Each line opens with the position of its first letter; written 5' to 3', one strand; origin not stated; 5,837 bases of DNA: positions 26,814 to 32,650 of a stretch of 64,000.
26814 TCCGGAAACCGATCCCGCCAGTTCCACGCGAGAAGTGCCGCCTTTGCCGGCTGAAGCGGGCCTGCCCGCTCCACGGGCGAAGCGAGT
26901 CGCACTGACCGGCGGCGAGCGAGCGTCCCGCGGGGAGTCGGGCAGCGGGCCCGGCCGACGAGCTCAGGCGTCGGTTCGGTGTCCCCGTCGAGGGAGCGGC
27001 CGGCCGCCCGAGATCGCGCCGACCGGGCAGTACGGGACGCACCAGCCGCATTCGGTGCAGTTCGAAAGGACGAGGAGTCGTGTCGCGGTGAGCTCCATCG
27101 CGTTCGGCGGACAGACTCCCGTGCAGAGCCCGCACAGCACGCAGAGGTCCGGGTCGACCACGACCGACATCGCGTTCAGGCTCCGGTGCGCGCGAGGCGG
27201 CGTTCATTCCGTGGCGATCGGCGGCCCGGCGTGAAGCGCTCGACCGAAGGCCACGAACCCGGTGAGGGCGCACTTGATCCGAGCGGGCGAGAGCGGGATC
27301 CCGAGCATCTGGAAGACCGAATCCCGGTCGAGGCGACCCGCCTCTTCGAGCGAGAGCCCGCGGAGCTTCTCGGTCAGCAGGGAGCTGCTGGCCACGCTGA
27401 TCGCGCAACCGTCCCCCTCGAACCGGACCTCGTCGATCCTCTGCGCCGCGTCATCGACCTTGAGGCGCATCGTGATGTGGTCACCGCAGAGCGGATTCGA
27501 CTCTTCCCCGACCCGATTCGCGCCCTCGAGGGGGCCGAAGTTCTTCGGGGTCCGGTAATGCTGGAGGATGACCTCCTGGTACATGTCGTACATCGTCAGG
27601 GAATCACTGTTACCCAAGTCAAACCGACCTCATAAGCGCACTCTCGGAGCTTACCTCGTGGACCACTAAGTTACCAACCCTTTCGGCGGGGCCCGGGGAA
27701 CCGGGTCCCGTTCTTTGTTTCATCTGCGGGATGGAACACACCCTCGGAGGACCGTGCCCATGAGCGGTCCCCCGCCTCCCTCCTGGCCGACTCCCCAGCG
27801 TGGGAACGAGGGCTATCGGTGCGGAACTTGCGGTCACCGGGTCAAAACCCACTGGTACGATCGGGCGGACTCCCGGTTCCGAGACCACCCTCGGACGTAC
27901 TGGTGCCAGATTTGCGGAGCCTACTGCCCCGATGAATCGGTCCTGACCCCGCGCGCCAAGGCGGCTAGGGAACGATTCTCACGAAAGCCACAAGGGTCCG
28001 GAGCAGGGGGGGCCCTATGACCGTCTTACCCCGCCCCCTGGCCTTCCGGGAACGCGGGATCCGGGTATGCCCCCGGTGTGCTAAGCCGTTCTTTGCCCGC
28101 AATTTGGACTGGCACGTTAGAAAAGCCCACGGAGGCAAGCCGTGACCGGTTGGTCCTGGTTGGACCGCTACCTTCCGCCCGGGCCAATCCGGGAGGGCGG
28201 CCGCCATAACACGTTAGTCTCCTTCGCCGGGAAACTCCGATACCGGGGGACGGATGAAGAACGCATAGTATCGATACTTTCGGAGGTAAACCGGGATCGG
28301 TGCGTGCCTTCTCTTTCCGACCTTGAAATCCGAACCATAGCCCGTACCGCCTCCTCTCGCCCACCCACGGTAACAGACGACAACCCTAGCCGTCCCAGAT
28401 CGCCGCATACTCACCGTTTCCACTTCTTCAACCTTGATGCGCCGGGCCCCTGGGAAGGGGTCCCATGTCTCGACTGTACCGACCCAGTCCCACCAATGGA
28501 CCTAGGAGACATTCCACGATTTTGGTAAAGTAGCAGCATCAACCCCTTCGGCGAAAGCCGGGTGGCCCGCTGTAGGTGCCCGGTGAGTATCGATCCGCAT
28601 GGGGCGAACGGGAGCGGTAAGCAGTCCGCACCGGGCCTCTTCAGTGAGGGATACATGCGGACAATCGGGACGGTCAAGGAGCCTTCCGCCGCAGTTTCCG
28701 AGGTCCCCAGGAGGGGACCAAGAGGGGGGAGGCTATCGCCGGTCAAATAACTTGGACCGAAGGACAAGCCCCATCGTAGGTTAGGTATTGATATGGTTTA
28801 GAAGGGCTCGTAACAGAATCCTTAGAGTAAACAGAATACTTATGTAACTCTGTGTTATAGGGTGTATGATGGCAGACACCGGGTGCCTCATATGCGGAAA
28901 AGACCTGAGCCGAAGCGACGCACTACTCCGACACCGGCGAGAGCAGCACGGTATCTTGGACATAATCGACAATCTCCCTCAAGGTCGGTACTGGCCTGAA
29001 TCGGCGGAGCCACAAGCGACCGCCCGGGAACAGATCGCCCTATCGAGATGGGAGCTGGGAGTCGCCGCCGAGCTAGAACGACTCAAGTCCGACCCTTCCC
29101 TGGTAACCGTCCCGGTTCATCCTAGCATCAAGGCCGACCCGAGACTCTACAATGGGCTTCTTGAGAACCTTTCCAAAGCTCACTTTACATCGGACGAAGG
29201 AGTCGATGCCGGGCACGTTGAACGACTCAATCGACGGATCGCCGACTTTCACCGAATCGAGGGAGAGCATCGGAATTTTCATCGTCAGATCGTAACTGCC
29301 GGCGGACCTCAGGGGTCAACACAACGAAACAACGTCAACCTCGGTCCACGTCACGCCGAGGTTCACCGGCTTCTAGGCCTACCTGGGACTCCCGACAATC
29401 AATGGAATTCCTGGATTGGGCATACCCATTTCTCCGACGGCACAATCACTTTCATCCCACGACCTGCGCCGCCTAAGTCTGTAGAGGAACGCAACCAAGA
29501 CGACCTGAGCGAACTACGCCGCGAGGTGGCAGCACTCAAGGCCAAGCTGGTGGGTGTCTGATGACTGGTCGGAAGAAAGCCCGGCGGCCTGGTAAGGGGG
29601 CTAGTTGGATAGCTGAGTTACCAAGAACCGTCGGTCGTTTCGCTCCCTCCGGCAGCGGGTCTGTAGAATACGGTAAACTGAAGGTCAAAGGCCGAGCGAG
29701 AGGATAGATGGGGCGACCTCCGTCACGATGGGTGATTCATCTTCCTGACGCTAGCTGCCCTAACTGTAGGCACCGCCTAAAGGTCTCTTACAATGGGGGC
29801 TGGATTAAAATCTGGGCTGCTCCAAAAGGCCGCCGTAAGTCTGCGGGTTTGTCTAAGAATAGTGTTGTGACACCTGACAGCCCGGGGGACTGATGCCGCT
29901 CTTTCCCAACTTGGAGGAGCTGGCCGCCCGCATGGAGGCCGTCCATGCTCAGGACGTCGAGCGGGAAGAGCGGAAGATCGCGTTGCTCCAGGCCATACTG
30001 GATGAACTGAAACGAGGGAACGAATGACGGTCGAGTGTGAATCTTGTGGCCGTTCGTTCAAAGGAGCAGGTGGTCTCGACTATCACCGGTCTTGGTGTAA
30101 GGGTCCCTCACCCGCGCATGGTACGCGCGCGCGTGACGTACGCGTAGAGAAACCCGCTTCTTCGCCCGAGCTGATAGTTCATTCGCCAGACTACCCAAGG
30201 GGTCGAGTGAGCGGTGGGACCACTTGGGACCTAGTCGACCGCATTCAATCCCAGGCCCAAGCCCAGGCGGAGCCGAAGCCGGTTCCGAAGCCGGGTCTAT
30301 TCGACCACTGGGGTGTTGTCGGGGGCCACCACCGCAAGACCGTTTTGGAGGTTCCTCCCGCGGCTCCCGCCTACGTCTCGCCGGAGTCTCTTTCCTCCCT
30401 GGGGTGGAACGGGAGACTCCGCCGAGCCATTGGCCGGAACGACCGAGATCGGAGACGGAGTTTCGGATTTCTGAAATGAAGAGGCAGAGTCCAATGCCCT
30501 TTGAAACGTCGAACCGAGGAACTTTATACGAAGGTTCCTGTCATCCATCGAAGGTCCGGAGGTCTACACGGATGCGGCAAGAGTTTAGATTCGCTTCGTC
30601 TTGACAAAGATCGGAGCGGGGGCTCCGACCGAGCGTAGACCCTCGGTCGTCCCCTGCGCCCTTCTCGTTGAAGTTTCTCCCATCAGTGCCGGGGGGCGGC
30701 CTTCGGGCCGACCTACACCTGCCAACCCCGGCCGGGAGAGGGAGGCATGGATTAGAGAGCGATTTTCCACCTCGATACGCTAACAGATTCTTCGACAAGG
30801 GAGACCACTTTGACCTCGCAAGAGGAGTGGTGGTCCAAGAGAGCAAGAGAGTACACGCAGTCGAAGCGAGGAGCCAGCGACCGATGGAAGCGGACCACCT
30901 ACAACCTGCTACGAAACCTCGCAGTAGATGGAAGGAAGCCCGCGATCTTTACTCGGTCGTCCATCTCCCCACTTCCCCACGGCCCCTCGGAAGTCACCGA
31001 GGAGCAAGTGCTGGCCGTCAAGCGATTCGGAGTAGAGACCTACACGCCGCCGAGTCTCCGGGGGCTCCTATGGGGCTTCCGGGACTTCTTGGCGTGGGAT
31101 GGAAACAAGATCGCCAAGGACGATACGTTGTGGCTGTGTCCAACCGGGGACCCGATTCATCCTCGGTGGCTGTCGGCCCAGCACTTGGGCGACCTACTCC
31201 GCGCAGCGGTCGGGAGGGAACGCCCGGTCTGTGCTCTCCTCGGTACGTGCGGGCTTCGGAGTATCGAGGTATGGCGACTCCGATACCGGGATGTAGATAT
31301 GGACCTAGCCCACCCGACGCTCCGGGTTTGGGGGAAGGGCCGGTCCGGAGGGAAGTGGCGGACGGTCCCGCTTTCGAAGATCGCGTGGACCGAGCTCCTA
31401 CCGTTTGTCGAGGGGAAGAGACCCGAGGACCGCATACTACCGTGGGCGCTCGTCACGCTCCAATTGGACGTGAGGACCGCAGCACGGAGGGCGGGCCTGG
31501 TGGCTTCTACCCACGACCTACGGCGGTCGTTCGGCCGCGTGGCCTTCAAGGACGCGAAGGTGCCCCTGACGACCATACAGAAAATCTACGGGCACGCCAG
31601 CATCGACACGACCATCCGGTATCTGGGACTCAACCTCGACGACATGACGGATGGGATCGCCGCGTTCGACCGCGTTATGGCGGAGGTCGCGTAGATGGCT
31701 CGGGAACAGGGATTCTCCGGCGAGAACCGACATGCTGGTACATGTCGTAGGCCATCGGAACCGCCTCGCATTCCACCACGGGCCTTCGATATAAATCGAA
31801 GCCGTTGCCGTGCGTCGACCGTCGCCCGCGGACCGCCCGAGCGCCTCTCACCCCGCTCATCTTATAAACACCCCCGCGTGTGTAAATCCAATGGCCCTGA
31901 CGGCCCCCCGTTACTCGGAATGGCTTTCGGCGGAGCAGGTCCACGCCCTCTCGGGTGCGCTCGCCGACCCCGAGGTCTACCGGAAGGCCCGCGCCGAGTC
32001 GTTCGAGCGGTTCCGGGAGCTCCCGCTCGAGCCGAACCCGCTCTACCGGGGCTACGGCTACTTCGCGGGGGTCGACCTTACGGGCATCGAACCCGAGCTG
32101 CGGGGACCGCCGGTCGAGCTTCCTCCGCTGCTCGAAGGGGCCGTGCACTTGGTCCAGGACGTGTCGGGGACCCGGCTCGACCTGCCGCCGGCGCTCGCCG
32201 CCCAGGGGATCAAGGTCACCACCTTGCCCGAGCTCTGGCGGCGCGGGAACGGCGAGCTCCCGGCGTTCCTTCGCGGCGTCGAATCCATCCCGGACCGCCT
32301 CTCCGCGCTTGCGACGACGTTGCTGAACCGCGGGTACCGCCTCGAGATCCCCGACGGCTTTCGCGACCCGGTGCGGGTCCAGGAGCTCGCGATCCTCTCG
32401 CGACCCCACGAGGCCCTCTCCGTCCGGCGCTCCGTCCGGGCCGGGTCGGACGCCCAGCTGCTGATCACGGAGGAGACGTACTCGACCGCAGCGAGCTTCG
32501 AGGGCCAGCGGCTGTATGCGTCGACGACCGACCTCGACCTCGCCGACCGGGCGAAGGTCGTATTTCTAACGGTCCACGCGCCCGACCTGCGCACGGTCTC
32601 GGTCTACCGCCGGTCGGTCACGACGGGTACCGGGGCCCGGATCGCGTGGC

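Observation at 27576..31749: ~4.2-kb integrative element inserted in the first codons of the Fe-S scaffold gene sufU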

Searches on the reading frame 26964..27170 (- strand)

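Call 43: search_protein_families(library=ncbifam, max_evalue=0.001, proteins=[window:26964-27170:-])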
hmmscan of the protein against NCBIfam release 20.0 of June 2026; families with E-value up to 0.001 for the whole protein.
window:26964-27170:- (68 aa): 44 families (the best 25 are shown)
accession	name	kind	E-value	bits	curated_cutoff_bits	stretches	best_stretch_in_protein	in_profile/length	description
NF058577.1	FdxA_fam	equivalog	1.6e-11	44.2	65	2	35-56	6-27/52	4Fe-4S ferredoxin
NF038196.1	ferrodoxin_EFR1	subfamily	2.2e-11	44.3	75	1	5-57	182-233/242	EFR1 family ferrodoxin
NF040864.1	HgcB_ferredoxin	equivalog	1.5e-09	37.6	99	1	4-54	10-62/93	mercury methylation ferredoxin HgcB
NF040770.1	hetero_SS_HdrA2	exception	6.3e-09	34.5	1100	1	2-54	571-624/777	CoB-CoM heterodisulfide reductase HdrA2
TIGR02700.1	flavo_MJ0208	hypoth_equivalog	7.3e-09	35.2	251.35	1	4-62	144-203/234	dihydromethanopterin reductase (acceptor)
NF042909.1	FMH_DH_FwdF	exception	1.8e-08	33.9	375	1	3-28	50-75/336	tungsten-dependent formylmethanofuran dehydrogenase subunit FwdF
TIGR01971.1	NuoI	subfamily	1e-07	31.6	113.05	1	5-29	78-102/121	NADH-quinone oxidoreductase, chain I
NF045490.1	FdxA_Protbact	equivalog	1.3e-07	31.8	135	0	3-26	33-56/104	ferredoxin FdxA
NF010368.0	PRK13795.1-3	equivalog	1.3e-07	30.2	588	1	9-50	588-629/635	hypothetical protein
TIGR03224.1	benzo_boxA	equivalog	1.4e-07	30.8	459.2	1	4-61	6-64/411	benzoyl-CoA 2,3-epoxidase subunit BoxA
NF043039.1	HgcAB_like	equivalog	3.5e-07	30.2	285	1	2-54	294-350/350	HgcAB-like fusion protein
NF006221.0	PRK08348.1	subfamily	3.8e-07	29.9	124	1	3-54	39-93/136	NADH-plastoquinone oxidoreductase subunit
NF033683.1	di_4Fe-4S_YfhL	equivalog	5.5e-07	29.8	86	1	32-57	3-28/80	YfhL family 4Fe-4S dicluster ferredoxin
TIGR02179.1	PorD_KorD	subfamily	1.1e-06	28.7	60.05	0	3-28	50-75/78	2-oxoacid:acceptor oxidoreductase, delta subunit, pyruvate/2-ketoisovalerate family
TIGR01944.1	rnfB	subfamily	1.3e-06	28.2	68.7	1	3-54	108-161/190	RnfABCDGE type electron transport complex subunit B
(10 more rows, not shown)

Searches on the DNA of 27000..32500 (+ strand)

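Call 45: search_rna_families(source=window, start=27000, end=32500, threshold=evalue, max_evalue=1)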
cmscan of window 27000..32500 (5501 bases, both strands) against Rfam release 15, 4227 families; matches with E-value up to 1: 1.
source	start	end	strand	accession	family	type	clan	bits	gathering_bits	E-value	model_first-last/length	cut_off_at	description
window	29553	29622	+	RF00157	SNORD39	Gene; snRNA; snoRNA; CD-box;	CL00057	20.9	35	0.52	1-80/80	no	Small nucleolar RNA SNORD55/SNORD39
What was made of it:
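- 28529..28865 (.): Noncoding 337 nt with the most AT-rich stretch of the element (about 28770-28865). Candidate promoter for the second operon and possibly an origin (inference). No Rfam match (call 45).
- Tried and rejected: Rfam on the element gave only a sub-threshold snoRNA-like hit with E = 0.52 (call 45).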

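Call 47: search_dna_similar(query=window:27591-31734:+, collection=plasmids, mode=distant)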
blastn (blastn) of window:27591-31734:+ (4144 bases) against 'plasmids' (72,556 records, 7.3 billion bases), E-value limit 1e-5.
No match.
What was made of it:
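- Tried and rejected: PLSDB blastn of the whole element gave no match (call 47).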

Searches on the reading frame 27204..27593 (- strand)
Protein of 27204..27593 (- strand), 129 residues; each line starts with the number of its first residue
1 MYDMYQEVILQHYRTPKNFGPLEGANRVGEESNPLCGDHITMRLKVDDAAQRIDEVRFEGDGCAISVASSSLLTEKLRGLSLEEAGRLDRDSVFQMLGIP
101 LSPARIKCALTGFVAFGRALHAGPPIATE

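Call 9: search_protein_families(library=pfam, max_evalue=0.1, proteins=[window:27204-27593:-])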
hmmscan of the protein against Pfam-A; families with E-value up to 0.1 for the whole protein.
window:27204-27593:- (129 aa): 1 family
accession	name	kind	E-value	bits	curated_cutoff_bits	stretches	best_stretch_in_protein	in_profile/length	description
PF01592.21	NifU_N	-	1.1e-29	103.6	22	1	4-119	1-116/127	NifU-like N terminal domain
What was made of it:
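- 27204..27593 (-): sufU (Fe-S sulfur-transfer/scaffold protein), intact. Codons 2-6 are the attL core. The ATG (27591-27593) and everything upstream of it are element DNA. Pfam NifU_N 1e-29 (call 9).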

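Call 12: find_encoding_contigs(protein=window:27204-27593:-, flank=10000, max_places=10)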
Protein window:27204-27593:- (129 aa): 4 contigs read that carry it; 3 places shown.
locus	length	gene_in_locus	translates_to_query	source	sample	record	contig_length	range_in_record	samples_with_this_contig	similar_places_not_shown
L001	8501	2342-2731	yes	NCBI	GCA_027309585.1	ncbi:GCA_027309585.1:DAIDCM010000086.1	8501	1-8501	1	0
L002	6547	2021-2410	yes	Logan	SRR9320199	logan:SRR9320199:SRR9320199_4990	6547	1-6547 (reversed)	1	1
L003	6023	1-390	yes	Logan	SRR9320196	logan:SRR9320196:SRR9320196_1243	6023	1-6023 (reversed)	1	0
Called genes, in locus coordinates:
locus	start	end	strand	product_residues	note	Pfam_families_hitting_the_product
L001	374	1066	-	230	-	-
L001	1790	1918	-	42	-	-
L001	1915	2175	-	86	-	-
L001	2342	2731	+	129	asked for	PF01592:NifU_N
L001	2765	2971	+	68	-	PF00037:Fer4, PF12797:Fer4_2 (weak), PF12837:Fer4_6 (weak), PF13237:Fer4_10, PF14697:Fer4_21 (weak), PF13187:Fer4_9 (weak), PF25160:LdpA_Fe-S-bd (weak), PF00037:Fer4 (weak), +5 more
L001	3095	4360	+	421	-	PF00248:Aldo_ket_red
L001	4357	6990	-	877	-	PF02463:SMC_N, PF13304:AAA_21 (faint), PF13476:AAA_23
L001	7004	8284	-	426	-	PF00149:Metallophos (weak)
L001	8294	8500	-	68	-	?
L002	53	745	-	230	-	-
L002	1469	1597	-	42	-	-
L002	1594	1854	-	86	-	-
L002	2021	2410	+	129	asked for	PF01592:NifU_N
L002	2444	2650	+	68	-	PF00037:Fer4, PF12797:Fer4_2 (weak), PF12837:Fer4_6 (weak), PF13237:Fer4_10, PF14697:Fer4_21 (weak), PF13187:Fer4_9 (weak), PF25160:LdpA_Fe-S-bd (weak), PF00037:Fer4 (weak), +5 more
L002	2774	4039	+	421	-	PF00248:Aldo_ket_red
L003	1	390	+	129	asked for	PF01592:NifU_N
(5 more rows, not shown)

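Call 16: list_cluster_members(proteins=[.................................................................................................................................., window:27204-27593:-, window:30810-31694:+, window:28866-29561:+, window:30024-30479:+, window:28142-28528:+, window:27760-28020:+])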
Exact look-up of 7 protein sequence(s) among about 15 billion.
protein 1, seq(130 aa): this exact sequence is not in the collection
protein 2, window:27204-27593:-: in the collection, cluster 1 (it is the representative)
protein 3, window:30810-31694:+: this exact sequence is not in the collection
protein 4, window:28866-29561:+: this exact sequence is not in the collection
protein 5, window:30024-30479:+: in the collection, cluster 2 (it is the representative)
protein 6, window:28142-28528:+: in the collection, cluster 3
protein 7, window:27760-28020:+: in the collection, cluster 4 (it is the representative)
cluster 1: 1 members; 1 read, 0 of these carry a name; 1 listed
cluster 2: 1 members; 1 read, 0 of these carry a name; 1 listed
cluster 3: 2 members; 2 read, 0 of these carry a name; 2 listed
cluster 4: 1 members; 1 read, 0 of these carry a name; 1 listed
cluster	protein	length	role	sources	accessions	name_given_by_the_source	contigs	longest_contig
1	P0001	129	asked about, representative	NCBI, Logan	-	-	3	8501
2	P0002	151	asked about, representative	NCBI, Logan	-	-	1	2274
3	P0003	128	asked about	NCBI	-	-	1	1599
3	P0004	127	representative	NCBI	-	-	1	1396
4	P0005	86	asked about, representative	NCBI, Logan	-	-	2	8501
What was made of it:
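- The exact restored SufU, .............., is not in the 15-billion-protein collection (call 16).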

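Call 17: find_related_loci(query=window:27204-27593:-, collection=genome_contigs, flank=10000)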
Query window:27204-27593:- (129 aa) in genome_contigs; peptide patterns used: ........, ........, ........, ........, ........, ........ (x = any residue, [..] = any of these).
416 stretches matched a pattern; 46 encode a relative of the query (tblastn E <= 1e-3); 46 distinct loci.
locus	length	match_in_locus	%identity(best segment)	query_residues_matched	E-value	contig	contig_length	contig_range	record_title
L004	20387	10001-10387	80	1-127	3e-68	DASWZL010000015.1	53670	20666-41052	MAG TPA_asm: Thermoplasmata archaeon isolate SMAG_U3737 k141_134147, whole genome shotgun sequence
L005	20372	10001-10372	78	1-124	3e-67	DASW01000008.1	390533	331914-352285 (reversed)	MAG TPA_asm: Thermoplasmata archaeon UBA61 UBA61_contig_9680, whole genome shotgun sequence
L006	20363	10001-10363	79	1-121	5e-66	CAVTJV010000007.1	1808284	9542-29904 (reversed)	MAG: uncultured Thermoplasmata archaeon isolate MFD05580.bin.2.18 genome assembly, contig: contig_5847, whole genome sho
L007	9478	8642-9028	78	1-127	7e-66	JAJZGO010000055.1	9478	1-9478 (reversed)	MAG: Thermoplasmata archaeon isolate LL4.bin73 NODE_8750_length_9478_cov_2.553951, whole genome shotgun sequence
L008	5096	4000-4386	76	1-127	7e-65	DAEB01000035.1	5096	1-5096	MAG TPA_asm: Thermoplasmata archaeon UBA184 UBA184_contig_19406, whole genome shotgun sequence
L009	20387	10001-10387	77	1-127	6e-65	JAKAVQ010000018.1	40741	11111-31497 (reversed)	MAG: Thermoplasmata archaeon isolate YP4.bin112 NODE_1317_length_40741_cov_3.774043, whole genome shotgun sequence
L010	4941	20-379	80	2-121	1e-64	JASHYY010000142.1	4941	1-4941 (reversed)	MAG: Thermoplasmata archaeon isolate JOPF295 JOPF_A14C_contig_150634, whole genome shotgun sequence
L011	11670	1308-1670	77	1-121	6e-64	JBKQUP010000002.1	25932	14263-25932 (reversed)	MAG: Thermoplasmata archaeon isolate SEr2D2E2F__bin_159 SEr2D2E2F_000000027980, whole genome shotgun sequence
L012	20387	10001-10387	72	1-127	4e-64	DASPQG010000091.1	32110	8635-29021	MAG TPA_asm: Thermoplasmata archaeon isolate SMAG_U12193 k141_1805667, whole genome shotgun sequence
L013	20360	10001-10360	79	2-121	7e-64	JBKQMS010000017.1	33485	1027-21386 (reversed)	MAG: Thermoplasmata archaeon isolate LABRr1A1B1C__bin_68 LABRr1A1B1C_000000074458, whole genome shotgun sequence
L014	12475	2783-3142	78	2-121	2e-63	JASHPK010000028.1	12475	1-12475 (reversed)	MAG: Thermoplasmata archaeon isolate JOPF047 JOPF_A10C_contig_123660, whole genome shotgun sequence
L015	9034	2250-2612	79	1-121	1e-62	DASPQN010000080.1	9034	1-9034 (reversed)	MAG TPA_asm: Thermoplasmata archaeon isolate SMAG_U12200 k141_125189, whole genome shotgun sequence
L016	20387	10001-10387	71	1-127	1e-62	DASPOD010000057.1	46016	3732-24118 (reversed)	MAG TPA_asm: Thermoplasmata archaeon isolate SMAG_U12138 k141_344429, whole genome shotgun sequence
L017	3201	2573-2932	76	2-121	3e-62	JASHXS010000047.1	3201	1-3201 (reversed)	MAG: Thermoplasmata archaeon isolate JOPF263 JOPF_AWAY_contig_300701, whole genome shotgun sequence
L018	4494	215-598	73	1-128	1e-61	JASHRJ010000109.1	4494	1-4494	MAG: Thermoplasmata archaeon isolate JOPF098 JOPF_N102_contig_60926, whole genome shotgun sequence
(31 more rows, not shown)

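Call 43: search_protein_families(library=ncbifam, max_evalue=0.001, proteins=[window:27204-27593:-])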
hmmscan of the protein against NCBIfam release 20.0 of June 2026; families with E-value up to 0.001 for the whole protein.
window:27204-27593:- (129 aa): 4 families
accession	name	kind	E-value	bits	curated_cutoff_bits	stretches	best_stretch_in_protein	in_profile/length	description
TIGR01994.1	SUF_scaf_2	equivalog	1.4e-28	99.6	92.5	1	3-90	3-88/137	Fe-S cluster assembly sulfur transfer protein SufU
TIGR03419.1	NifU_clost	equivalog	1.5e-22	80.3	187.9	1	5-112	1-105/121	Fe-S cluster assembly scaffold protein NifU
TIGR02000.1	NifU_proper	equivalog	1.7e-19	70.4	273.3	1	5-119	4-117/290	Fe-S cluster assembly protein NifU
TIGR01999.1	iscU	equivalog_domain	1.3e-18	67.2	192.4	1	5-112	1-108/124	Fe-S cluster assembly scaffold IscU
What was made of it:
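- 27204..27593 (-): NCBIfam TIGR01994 SufU 99.6 bits, above the 92.5 cutoff (call 43).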

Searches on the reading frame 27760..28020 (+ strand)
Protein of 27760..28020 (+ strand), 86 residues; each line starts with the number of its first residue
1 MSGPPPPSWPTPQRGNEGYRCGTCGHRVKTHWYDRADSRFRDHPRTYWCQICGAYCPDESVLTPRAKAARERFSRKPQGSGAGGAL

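Call 9: search_protein_families(library=pfam, max_evalue=0.1, proteins=[window:27760-28020:+])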
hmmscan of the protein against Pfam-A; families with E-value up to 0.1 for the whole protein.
window:27760-28020:+ (86 aa): 4 families
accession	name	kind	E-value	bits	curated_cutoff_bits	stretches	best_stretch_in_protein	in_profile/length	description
PF09723.15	Zn_ribbon_8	-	0.027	14.9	34.4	1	19-54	6-34/41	Zinc ribbon domain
PF03107.22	C1_2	-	0.034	14.9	26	0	42-55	13-26/48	C1 domain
PF12874.13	zf-met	-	0.063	14.1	21.2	1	47-62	1-16/25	Zinc-finger of C2H2 type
PF24458.1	DUF7573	-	0.067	13.6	30.2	0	16-34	9-27/39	Domain of unknown function (DUF7573)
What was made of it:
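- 27760..28020 (+): ORF of 86 aa, a zinc-ribbon-like protein. First gene of a three-gene translationally coupled unit (ATGA and GTGA overlaps). Weak Zn_ribbon hits only (call 9).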

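Call 10: search_protein_families(library=phrogs, max_evalue=0.1, proteins=[window:27760-28020:+])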
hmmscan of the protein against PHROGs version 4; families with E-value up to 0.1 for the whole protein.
window:27760-28020:+ (86 aa): 2 families
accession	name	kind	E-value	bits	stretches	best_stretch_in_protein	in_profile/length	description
phrog_1934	-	unknown function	0.015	16.2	1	20-56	15-53/144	-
phrog_23116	-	unknown function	0.052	14.9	1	9-54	26-69/123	-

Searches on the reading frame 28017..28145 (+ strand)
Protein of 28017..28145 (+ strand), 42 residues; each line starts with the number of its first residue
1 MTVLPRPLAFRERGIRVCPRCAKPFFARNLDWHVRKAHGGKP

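Call 9: search_protein_families(library=pfam, max_evalue=0.1, proteins=[window:28017-28145:+])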
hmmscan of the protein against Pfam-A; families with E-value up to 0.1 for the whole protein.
window:28017-28145:+ (42 aa): 1 family
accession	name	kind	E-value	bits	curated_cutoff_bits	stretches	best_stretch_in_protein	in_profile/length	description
PF00096.32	zf-C2H2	-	0.057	14.3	25.2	1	17-38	2-23/23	Zinc finger, C2H2 type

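Call 10: search_protein_families(library=phrogs, max_evalue=0.1, proteins=[window:28017-28145:+])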
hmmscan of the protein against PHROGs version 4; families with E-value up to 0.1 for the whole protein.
window:28017-28145:+ (42 aa): 1 family
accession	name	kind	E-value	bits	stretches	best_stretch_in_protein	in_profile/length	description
phrog_38225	-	unknown function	0.032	14.8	1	10-21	10-21/36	-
